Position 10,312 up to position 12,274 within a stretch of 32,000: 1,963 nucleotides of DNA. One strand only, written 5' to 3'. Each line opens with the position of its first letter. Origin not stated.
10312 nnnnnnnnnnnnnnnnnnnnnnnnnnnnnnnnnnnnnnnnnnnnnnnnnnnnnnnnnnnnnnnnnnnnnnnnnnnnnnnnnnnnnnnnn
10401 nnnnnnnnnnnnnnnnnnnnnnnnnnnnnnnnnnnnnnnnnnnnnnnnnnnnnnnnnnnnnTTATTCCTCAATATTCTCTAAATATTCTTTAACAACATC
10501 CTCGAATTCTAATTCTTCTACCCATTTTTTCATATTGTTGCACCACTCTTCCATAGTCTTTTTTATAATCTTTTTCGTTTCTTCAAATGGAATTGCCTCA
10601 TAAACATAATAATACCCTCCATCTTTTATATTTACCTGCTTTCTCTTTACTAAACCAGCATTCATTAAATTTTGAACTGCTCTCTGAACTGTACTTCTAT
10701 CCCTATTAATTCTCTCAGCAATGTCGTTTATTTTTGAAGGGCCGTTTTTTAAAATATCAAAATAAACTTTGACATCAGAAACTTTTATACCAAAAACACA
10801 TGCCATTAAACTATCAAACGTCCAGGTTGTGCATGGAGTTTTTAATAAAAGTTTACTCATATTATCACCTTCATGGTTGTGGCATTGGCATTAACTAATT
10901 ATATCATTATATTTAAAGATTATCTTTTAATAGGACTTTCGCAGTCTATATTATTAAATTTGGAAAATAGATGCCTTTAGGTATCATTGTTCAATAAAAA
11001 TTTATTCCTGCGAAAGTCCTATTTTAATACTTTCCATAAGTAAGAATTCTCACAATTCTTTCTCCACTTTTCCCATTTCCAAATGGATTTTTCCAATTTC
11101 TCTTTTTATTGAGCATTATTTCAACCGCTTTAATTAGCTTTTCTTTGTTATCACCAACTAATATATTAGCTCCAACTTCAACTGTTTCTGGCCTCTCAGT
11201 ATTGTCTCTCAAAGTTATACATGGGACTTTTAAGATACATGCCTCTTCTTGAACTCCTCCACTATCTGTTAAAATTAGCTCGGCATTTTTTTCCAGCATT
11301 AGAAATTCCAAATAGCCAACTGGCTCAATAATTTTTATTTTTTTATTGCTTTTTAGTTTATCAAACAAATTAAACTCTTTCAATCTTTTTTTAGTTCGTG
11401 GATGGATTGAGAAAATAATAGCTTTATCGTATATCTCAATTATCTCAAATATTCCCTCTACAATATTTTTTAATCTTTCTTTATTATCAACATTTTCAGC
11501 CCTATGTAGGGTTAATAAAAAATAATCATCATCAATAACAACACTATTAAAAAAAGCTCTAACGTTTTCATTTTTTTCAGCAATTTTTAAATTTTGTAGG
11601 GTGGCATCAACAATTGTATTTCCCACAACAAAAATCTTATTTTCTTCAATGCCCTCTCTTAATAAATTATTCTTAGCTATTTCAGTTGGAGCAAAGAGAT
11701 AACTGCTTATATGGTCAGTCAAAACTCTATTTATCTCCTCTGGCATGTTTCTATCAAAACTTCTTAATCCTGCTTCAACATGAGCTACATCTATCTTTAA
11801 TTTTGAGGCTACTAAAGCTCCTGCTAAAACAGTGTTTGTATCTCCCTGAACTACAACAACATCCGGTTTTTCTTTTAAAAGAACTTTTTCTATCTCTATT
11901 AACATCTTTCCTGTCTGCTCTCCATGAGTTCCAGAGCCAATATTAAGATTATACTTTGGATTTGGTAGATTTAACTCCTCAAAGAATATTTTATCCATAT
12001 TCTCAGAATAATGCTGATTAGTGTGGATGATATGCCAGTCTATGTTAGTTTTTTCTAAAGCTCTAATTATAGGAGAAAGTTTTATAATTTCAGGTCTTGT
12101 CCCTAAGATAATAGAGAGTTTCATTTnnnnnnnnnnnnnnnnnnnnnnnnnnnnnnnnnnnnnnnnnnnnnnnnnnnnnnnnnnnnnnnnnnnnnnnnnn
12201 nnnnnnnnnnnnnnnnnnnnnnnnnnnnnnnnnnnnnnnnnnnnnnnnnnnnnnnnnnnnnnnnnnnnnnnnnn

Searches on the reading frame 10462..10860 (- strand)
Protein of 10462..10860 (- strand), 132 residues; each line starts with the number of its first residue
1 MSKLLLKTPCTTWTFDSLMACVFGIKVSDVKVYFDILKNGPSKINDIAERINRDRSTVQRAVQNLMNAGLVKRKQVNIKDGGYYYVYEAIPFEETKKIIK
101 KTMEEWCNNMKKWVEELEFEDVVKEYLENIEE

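Call 66: search_protein_families(library=pfam, proteins=[window:10462-10860:-])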
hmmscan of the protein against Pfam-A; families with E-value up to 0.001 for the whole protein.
window:10462-10860:- (132 aa): 12 families
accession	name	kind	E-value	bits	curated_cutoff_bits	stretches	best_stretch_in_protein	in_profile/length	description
PF01978.25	TrmB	-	6.6e-20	71.2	25.6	1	22-93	3-68/68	Sugar-specific transcriptional regulator TrmB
PF25212.1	HVO_A0114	-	1.7e-07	31.3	27.6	1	36-76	31-71/84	HVO_A0114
PF13412.12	HTH_24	-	3.4e-07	30.2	21.9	1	29-72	5-48/48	Winged helix-turn-helix DNA-binding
PF12802.13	MarR_2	-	3.3e-06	27.6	27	1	38-74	16-53/61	MarR family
PF01047.28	MarR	-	3.8e-06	27.1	24.6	1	35-75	11-51/59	MarR family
PF02002.24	TFIIE_alpha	-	1e-05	25.8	22.9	1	29-115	15-101/105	TFIIE alpha subunit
PF09339.16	HTH_IclR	-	2.1e-05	24.6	22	1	40-73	15-50/52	IclR helix-turn-helix domain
PF21984.2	DnaD_N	-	2.6e-05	24.8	27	1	44-105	38-96/101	DnaD N-terminal domain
PF25213.1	HVO_A0261_N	-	7.5e-05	23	35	1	35-74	18-57/86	HVO_A0261 N-terminal domain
PF02082.26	Rrf2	-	0.0003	21.4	30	0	39-73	21-55/132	Iron-dependent Transcriptional regulator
PF01325.25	Fe_dep_repress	-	0.00038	21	26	0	41-74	22-55/60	Iron dependent repressor, N-terminal DNA binding domain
PF13463.12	HTH_27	-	0.00052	20.7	22.2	1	37-83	13-59/68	Winged helix DNA-binding domain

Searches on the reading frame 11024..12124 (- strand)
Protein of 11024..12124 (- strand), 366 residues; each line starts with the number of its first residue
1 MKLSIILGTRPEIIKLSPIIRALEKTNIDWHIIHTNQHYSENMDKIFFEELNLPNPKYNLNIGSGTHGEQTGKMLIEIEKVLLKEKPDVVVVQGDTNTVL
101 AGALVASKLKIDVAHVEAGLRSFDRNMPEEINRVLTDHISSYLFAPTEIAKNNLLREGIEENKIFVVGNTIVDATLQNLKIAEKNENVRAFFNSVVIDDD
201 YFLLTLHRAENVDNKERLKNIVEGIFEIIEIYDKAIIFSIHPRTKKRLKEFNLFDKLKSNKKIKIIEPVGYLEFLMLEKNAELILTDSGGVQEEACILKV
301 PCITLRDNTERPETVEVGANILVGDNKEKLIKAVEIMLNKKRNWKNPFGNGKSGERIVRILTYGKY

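Call 66: search_protein_families(library=pfam, proteins=[window:11024-12124:-])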
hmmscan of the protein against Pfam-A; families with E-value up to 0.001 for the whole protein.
window:11024-12124:- (366 aa): 1 family
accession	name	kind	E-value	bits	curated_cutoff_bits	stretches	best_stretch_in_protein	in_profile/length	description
PF02350.25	Epimerase_2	-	6.2e-126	420.4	30.6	1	23-361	3-346/347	UDP-N-acetylglucosamine 2-epimerase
